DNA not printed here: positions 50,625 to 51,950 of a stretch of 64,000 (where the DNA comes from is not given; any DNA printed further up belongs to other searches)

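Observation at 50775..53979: Tightly coupled operon nudC - secreted parallel beta-helix protein - secreted di-heme cytochrome c of unknown function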

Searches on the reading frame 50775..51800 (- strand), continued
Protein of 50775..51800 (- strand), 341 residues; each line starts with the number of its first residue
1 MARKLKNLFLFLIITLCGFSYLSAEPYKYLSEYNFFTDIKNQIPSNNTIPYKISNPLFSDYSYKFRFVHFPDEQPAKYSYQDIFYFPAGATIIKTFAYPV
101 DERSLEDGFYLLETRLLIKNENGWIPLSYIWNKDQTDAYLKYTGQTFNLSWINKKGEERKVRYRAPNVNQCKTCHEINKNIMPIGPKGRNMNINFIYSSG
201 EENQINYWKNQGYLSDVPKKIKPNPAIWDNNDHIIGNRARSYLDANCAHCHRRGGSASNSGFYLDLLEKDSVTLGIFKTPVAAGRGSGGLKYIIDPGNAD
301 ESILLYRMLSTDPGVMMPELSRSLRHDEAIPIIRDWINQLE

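Call 60: search_protein_families(library=pfam, proteins=[L007:11014-11604:+, L010:11052-11501:+, L018:10989-12134:+, L020:10992-11912:+, L027:5875-6963:+, L049:4660-6201:+, L055:11058-12620:+, L060:11001-11930:+, L066:11064-12401:+, L084:10931-11899:+], max_evalue=0.0001)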
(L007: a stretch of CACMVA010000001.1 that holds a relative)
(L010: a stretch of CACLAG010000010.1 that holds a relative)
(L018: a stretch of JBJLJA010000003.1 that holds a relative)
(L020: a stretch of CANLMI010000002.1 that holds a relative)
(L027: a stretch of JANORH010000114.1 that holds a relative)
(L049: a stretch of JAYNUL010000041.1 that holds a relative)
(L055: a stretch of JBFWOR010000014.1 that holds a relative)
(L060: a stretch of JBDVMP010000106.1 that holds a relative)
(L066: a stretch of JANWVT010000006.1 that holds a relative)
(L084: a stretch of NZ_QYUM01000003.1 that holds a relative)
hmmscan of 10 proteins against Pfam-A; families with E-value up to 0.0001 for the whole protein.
L007:11014-11604:+ (196 aa): 0 families

L010:11052-11501:+ (149 aa): 1 family
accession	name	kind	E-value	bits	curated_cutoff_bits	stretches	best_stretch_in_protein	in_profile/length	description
PF04191.18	PEMT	-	2.9e-09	37.8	25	1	36-136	4-104/105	Phospholipid methyltransferase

L018:10989-12134:+ (381 aa): 3 families
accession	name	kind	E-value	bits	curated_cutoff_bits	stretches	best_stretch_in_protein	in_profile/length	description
PF16576.10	HlyD_D23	-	7e-25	88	30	1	76-291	8-212/214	Barrel-sandwich domain of CusB or HlyD membrane-fusion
PF13437.12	HlyD_3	-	9.3e-17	62.1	22.2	1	181-283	1-96/106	HlyD family secretion protein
PF13533.13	Biotin_lipoyl_2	-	4.3e-08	33.2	29.8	1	87-117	2-32/32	Biotin-lipoyl like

L020:10992-11912:+ (306 aa): 2 families
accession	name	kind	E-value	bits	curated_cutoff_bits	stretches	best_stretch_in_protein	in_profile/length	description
PF05173.19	DapB_C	-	8.5e-43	145.7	27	1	163-299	1-121/121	Dihydrodipicolinate reductase, C-terminus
PF01113.26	DapB_N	-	1e-24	87.4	25.6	1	43-160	2-124/124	Dihydrodipicolinate reductase, N-terminus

L027:5875-6963:+ (362 aa): 1 family
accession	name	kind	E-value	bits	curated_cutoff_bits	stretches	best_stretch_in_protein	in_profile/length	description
PF00724.26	Oxidored_FMN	-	3.3e-58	198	27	1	3-314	1-332/342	NADH:flavin oxidoreductase / NADH oxidase family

L049:4660-6201:+ (513 aa): 1 family
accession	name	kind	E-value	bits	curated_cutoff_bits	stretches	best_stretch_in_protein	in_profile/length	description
PF01425.27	Amidase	-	6.7e-69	233.5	27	1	131-439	1-334/445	Amidase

L055:11058-12620:+ (520 aa): 17 families
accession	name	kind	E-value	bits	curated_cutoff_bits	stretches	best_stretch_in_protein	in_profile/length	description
PF07719.23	TPR_2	-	8e-30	100.9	27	1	142-173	3-34/34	Tetratricopeptide repeat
PF00515.34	TPR_1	-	1.2e-29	101.3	27.8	2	143-173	4-34/34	Tetratricopeptide repeat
PF13414.12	TPR_11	-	2.5e-25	88.3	26.8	1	121-154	9-42/42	TPR repeat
PF13428.12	TPR_14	-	2.2e-22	77.7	23.5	1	146-181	7-42/44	Tetratricopeptide repeat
PF13431.12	TPR_17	-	4.9e-21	73.6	24.4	0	95-126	2-33/34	Tetratricopeptide repeat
PF13181.12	TPR_8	-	6.5e-21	73.1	25.7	0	174-207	1-34/34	Tetratricopeptide repeat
PF13432.12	TPR_16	-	1e-20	74.2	32.7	3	145-208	2-65/65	Tetratricopeptide repeat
PF14559.12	TPR_19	-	2.4e-17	63.4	25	2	15-79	2-66/68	Tetratricopeptide repeat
PF13424.12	TPR_12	-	9.9e-15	54.9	30.1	2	108-170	5-75/77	Tetratricopeptide repeat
PF13371.12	TPR_9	-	4.1e-11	43.2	35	0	16-87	7-70/73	Tetratricopeptide repeat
PF23914.1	TPR_CcmH_CycH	-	6e-09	36.4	42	1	163-223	39-99/158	Cytochrome c-type biogenesis protein H TPR domain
PF13176.12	TPR_7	-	4.9e-08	32.9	27.9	0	147-173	6-32/36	Tetratricopeptide repeat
PF24575.1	TPR_Slam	-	5.5e-08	33.6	35.2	0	75-128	50-103/104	Surface lipoprotein assembly modifier, N-terminal TPR repeats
PF13374.12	TPR_10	-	2.3e-07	31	27.5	0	109-136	5-32/42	Tetratricopeptide repeat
PF01075.23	Glyco_transf_9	-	8.6e-07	29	22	1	440-471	178-208/247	Glycosyltransferase family 9 (heptosyltransferase)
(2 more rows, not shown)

L060:11001-11930:+ (309 aa): 3 families
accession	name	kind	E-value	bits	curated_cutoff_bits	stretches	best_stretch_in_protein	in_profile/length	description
PF13561.12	adh_short_C2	-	2.4e-48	165.2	27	1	25-259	6-234/236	Enoyl-(Acyl carrier protein) reductase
PF00106.31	adh_short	-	1.1e-42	146.1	26.6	1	16-203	1-186/195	short chain dehydrogenase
PF08659.16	KR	-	1.2e-10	42.1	22.6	1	17-132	2-120/180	KR domain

L066:11064-12401:+ (445 aa): 3 families
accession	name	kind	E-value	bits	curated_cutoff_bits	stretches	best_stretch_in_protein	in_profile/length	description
PF00270.35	DEAD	-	4.4e-51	173.4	26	1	42-206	1-164/167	DEAD/DEAH box helicase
PF00271.37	Helicase_C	-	6.2e-32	110.6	23.5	1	245-355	2-110/110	Helicase conserved C-terminal domain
PF04851.21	ResIII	-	8e-09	36.1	22.5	1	61-203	29-163/164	Type III restriction enzyme, res subunit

L084:10931-11899:+ (322 aa): 1 family
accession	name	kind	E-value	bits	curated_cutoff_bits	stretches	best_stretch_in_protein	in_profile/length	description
PF01048.26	PNP_UDP_1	-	4e-43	147.9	25.1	1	38-273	2-229/233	Phosphorylase superfamily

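Call 70: fold_search(model_id=the predicted structure, library=pdb)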
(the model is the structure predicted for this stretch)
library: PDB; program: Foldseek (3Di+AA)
matches with E <= 10: 327; with E <= 0.001: 0
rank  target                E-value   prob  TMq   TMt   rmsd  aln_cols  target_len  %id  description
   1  3msw                  1.7e-02  0.51  0.13  0.30  17.0       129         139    8  Crystal structure of a Protein with unknown function (BF3112) from Bacteroides fragilis NCTC 9343 at 1.90 A resolution (released 2010-06-09)
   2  7ead                  5.8e-02  0.44  0.17  0.34   6.3       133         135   13  Crystal structure of beta-sheet cytochrome c prime from Thermus thermophilus. (released 2022-03-09)
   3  6hiu_A                8.2e-02  0.44  0.17  0.34   8.1       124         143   12  Cytochrome P460 from Methylococcus capsulatus (Bath) (released 2019-03-20)
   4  2h1t_B                1.6e-01  0.13  0.12  0.20  16.1       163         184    7  Crystal structure of a duf1089 family protein (pa1994) from pseudomonas aeruginosa at 1.80 A resolution (released 2006-05-30)
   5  2h1t_A                2.5e-01  0.14  0.14  0.23  15.8       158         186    8  Crystal structure of a duf1089 family protein (pa1994) from pseudomonas aeruginosa at 1.80 A resolution (released 2006-05-30)
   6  4r8o_A                2.8e-01  0.16  0.13  0.37  14.7       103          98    9  Crystal structure of a DUF3836 family protein (BVU_1206) from Bacteroides vulgatus ATCC 8482 at 2.50 A resolution (released 2014-09-17)
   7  1o6f                  4.2e-01  0.04  0.09  0.05  18.0       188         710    9  PROLYL OLIGOPEPTIDASE FROM PORCINE BRAIN, D641A MUTANT WITH BOUND PEPTIDE LIGAND SUC-GLY-PRO (released 2002-11-18)
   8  9ltr_D                4.4e-01  0.14  0.16  0.11  10.3       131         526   12  Cryo-EM structure of dimeric DDB1-DDA1-DET1-Ube2e2-COP1 complex (released 2026-01-28)
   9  2je2                  4.4e-01  0.10  0.15  0.27   6.8       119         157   15  Cytochrome P460 from Nitrosomonas europaea - probable nonphysiological oxidized form (released 2007-07-03)
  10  5tt8_F                4.7e-01  0.04  0.11  0.14  15.3       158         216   10  Crystal structure of the complex of Helicobacter pylori alpha-carbonic anhydrase with benzolamide (released 2017-09-13)
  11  1avw_B                5.3e-01  0.04  0.10  0.15  14.5       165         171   10  COMPLEX PORCINE PANCREATIC TRYPSIN/SOYBEAN TRYPSIN INHIBITOR, ORTHORHOMBIC CRYSTAL FORM (released 1998-10-28)
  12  7zaz_AAA              5.3e-01  0.03  0.09  0.05  19.6       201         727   12  macrocyclase OphP with ZPP (released 2022-07-06)
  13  4hvt                  5.6e-01  0.03  0.12  0.07  18.2       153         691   12  Structure of a Post-proline cleaving enzyme from Rickettsia typhi (released 2012-11-28)
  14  4h5i_B                5.9e-01  0.06  0.13  0.13  12.9       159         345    8  Crystal Structure of the Guanine Nucleotide Exchange Factor Sec12 (P1 form) (released 2012-11-07)
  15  7zb0_A                5.9e-01  0.03  0.08  0.05  17.7       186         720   10  macrocyclase OphP with 15mer (released 2022-07-06)
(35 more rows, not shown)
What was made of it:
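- On Cytochrome P460 / c'-beta (PF16694): Foldseek enriches the family among non-significant hits (call 70).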

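Call 71: search_protein_families(library=pfam, proteins=[P0241, P0243, P0246, P0249, P0254, P0260, P0270, P0287, P0314, P0345], max_evalue=0.05)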
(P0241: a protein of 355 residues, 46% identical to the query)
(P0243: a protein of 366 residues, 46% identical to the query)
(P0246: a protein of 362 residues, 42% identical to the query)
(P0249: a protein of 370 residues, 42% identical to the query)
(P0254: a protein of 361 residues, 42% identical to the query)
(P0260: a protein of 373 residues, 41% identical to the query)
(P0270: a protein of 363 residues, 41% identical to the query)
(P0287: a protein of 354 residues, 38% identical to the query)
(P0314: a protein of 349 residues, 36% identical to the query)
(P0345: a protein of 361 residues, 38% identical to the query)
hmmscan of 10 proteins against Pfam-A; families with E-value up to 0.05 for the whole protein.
P0241 (355 aa): 3 families
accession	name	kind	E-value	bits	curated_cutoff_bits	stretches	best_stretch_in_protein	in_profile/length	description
PF00034.26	Cytochrom_C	-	0.00046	21.9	21.3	0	252-277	7-27/90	Cytochrome c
PF07635.16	PSCyt1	-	0.018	16.1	22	1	258-329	1-56/59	Planctomycete cytochrome C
PF22113.1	Mtrc-MtrF_II-IV_dom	-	0.047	13.6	30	0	171-187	113-129/176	Outer membrane cytochrome MtrC/MtrF-like, domains II/IV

P0243 (366 aa): 2 families
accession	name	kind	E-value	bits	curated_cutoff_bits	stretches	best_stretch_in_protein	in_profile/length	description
PF00034.26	Cytochrom_C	-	0.011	17.5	21.3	0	182-239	10-66/90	Cytochrome c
PF13442.11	Cytochrome_CBB3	-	0.041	14.6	27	0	263-277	10-24/68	Cytochrome C oxidase, cbb3-type, subunit III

P0246 (362 aa): 5 families
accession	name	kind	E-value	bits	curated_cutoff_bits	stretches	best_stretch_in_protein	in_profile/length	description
PF00034.26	Cytochrom_C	-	2.7e-05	25.8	21.3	0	260-281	6-26/90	Cytochrome c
PF07635.16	PSCyt1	-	0.013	16.5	22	1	298-338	18-56/59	Planctomycete cytochrome C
PF13442.11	Cytochrome_CBB3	-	0.017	15.9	27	0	262-283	10-28/68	Cytochrome C oxidase, cbb3-type, subunit III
PF09699.15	Paired_CXXCH_1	-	0.018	15.1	20.6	0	264-281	6-23/41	Doubled CXXCH motif (Paired_CXXCH_1)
PF14522.11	Cytochrome_C7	-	0.047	14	24.8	0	264-274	13-23/67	Cytochrome c7 and related cytochrome c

P0249 (370 aa): 7 families
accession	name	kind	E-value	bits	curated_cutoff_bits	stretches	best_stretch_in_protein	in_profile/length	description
PF07635.16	PSCyt1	-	0.0012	19.9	22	1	270-341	1-56/59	Planctomycete cytochrome C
PF00034.26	Cytochrom_C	-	0.0013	20.4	21.3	0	262-302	5-28/90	Cytochrome c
PF14522.11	Cytochrome_C7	-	0.011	16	24.8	0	190-201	14-53/67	Cytochrome c7 and related cytochrome c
PF22113.1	Mtrc-MtrF_II-IV_dom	-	0.016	15.2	30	0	188-300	27-115/176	Outer membrane cytochrome MtrC/MtrF-like, domains II/IV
PF13442.11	Cytochrome_CBB3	-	0.017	15.9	27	0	263-359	7-67/68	Cytochrome C oxidase, cbb3-type, subunit III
PF07627.16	PSCyt3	-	0.018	15.8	27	0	175-208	54-84/98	Protein of unknown function (DUF1588)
PF09699.15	Paired_CXXCH_1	-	0.026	14.7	20.6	0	268-283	7-22/41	Doubled CXXCH motif (Paired_CXXCH_1)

P0254 (361 aa): 4 families
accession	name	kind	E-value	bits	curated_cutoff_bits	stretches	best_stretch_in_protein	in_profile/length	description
PF09699.15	Paired_CXXCH_1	-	0.00042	20.4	20.6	0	259-275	8-24/41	Doubled CXXCH motif (Paired_CXXCH_1)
PF00034.26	Cytochrom_C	-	0.00044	21.9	21.3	0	179-203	9-34/90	Cytochrome c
PF13442.11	Cytochrome_CBB3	-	0.015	16.1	27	0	179-196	11-28/68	Cytochrome C oxidase, cbb3-type, subunit III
PF14522.11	Cytochrome_C7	-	0.016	15.4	24.8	0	178-187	58-67/67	Cytochrome c7 and related cytochrome c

P0260 (373 aa): 3 families
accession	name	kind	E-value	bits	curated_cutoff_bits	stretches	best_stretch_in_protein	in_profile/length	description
PF13442.11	Cytochrome_CBB3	-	0.01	16.6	27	0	268-281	10-25/68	Cytochrome C oxidase, cbb3-type, subunit III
PF07635.16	PSCyt1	-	0.02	15.9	22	0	317-343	30-56/59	Planctomycete cytochrome C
PF09699.15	Paired_CXXCH_1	-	0.036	14.2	20.6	0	271-283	8-20/41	Doubled CXXCH motif (Paired_CXXCH_1)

P0270 (363 aa): 4 families
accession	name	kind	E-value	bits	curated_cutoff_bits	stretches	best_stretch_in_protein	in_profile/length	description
PF22113.1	Mtrc-MtrF_II-IV_dom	-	0.0014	18.6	30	0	171-198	100-129/176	Outer membrane cytochrome MtrC/MtrF-like, domains II/IV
PF14537.11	Cytochrom_c3_2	-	0.017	16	25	0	257-275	48-66/79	Cytochrome c3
PF13442.11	Cytochrome_CBB3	-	0.029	15.1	27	0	266-279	11-24/68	Cytochrome C oxidase, cbb3-type, subunit III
PF00034.26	Cytochrom_C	-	0.036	15.8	21.3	0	191-223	11-44/90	Cytochrome c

P0287 (354 aa): 4 families
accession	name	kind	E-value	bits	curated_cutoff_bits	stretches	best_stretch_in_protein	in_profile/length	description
PF09699.15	Paired_CXXCH_1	-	0.00028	21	20.6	0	171-189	6-24/41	Doubled CXXCH motif (Paired_CXXCH_1)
PF14537.11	Cytochrom_c3_2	-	0.0023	18.8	25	0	168-186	54-72/79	Cytochrome c3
PF14522.11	Cytochrome_C7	-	0.0071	16.6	24.8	0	251-261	13-23/67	Cytochrome c7 and related cytochrome c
PF13442.11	Cytochrome_CBB3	-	0.01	16.6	27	0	246-264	6-25/68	Cytochrome C oxidase, cbb3-type, subunit III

P0314 (349 aa): 3 families
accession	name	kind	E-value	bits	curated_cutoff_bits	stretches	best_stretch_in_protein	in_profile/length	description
PF09699.15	Paired_CXXCH_1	-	0.0044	17.1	20.6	0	247-261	8-22/41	Doubled CXXCH motif (Paired_CXXCH_1)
PF13442.11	Cytochrome_CBB3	-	0.015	16.1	27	0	243-265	10-27/68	Cytochrome C oxidase, cbb3-type, subunit III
PF00034.26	Cytochrom_C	-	0.034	15.9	21.3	0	242-265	7-30/90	Cytochrome c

P0345 (361 aa): 4 families
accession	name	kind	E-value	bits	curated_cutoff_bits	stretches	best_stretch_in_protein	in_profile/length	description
PF07635.16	PSCyt1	-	0.00019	22.4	22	0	309-339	27-57/59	Planctomycete cytochrome C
PF16694.10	Cytochrome_P460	-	0.022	15.6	27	0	72-117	16-59/125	Cytochrome P460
PF13442.11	Cytochrome_CBB3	-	0.038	14.7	27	0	260-280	7-28/68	Cytochrome C oxidase, cbb3-type, subunit III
PF09699.15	Paired_CXXCH_1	-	0.045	13.9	20.6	0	266-283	8-24/41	Doubled CXXCH motif (Paired_CXXCH_1)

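Call 75: find_encoding_contigs(protein=P0005, flank=4500, max_places=1)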
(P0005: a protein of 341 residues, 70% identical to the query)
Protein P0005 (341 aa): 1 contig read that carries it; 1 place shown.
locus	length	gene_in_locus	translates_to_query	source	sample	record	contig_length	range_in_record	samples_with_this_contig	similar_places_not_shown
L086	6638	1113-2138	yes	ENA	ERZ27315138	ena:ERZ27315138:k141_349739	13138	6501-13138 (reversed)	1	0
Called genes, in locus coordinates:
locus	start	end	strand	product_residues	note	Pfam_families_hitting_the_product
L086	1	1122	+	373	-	?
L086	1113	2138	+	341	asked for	-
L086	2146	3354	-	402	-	PF00909:Ammonium_transp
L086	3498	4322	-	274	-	PF00800:PDT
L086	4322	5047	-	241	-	PF02348:CTP_transf_3, PF12804:NTP_transf_3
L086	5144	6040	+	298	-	PF00034:Cytochrom_C (weak)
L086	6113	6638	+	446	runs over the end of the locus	PF00355:Rieske, PF00848:Ring_hydroxyl_A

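Call 76: find_encoding_contigs(protein=P0010, flank=4500, max_places=1)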
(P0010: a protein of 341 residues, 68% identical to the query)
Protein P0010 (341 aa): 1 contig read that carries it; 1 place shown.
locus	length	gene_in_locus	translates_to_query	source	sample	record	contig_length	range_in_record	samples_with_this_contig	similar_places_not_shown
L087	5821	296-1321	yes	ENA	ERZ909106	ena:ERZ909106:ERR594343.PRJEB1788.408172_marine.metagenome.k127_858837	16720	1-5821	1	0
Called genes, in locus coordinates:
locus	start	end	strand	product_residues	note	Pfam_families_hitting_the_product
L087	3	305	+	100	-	?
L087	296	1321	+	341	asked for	-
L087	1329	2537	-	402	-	PF00909:Ammonium_transp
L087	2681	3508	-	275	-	PF00800:PDT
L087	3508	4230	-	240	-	PF02348:CTP_transf_3, PF12804:NTP_transf_3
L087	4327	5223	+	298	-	PF00034:Cytochrom_C (weak)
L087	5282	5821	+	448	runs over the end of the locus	PF00355:Rieske, PF00848:Ring_hydroxyl_A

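Call 77: find_encoding_contigs(protein=P0022, flank=4500, max_places=1)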
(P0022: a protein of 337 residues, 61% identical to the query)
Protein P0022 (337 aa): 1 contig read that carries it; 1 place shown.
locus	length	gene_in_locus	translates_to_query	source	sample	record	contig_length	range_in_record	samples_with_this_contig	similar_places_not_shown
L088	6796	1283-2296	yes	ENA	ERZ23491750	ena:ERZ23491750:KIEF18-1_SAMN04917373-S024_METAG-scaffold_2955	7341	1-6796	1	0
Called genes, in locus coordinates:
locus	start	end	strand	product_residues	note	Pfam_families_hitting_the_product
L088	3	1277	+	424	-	?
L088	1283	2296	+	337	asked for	-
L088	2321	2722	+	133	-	PF04828:GFA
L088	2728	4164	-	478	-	PF00355:Rieske, PF00848:Ring_hydroxyl_A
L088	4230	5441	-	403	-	PF00909:Ammonium_transp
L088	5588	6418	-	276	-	PF00800:PDT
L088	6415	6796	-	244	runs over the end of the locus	PF02348:CTP_transf_3, PF12804:NTP_transf_3 (weak)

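Call 78: find_encoding_contigs(protein=P0016, flank=4500, max_places=1)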
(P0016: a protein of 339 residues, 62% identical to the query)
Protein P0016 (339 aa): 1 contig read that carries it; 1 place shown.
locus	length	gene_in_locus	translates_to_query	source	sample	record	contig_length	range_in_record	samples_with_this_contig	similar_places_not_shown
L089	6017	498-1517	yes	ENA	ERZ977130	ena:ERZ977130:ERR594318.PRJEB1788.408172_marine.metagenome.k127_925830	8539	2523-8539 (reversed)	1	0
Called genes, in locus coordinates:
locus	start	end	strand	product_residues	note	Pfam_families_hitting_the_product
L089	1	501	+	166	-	?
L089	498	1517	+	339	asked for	-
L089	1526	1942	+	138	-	PF04828:GFA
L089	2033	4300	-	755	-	PF07715:Plug, PF00593:TonB_dep_Rec_b-barrel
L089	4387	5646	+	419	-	PF00067:p450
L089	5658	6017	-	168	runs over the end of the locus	PF13577:SnoaL_4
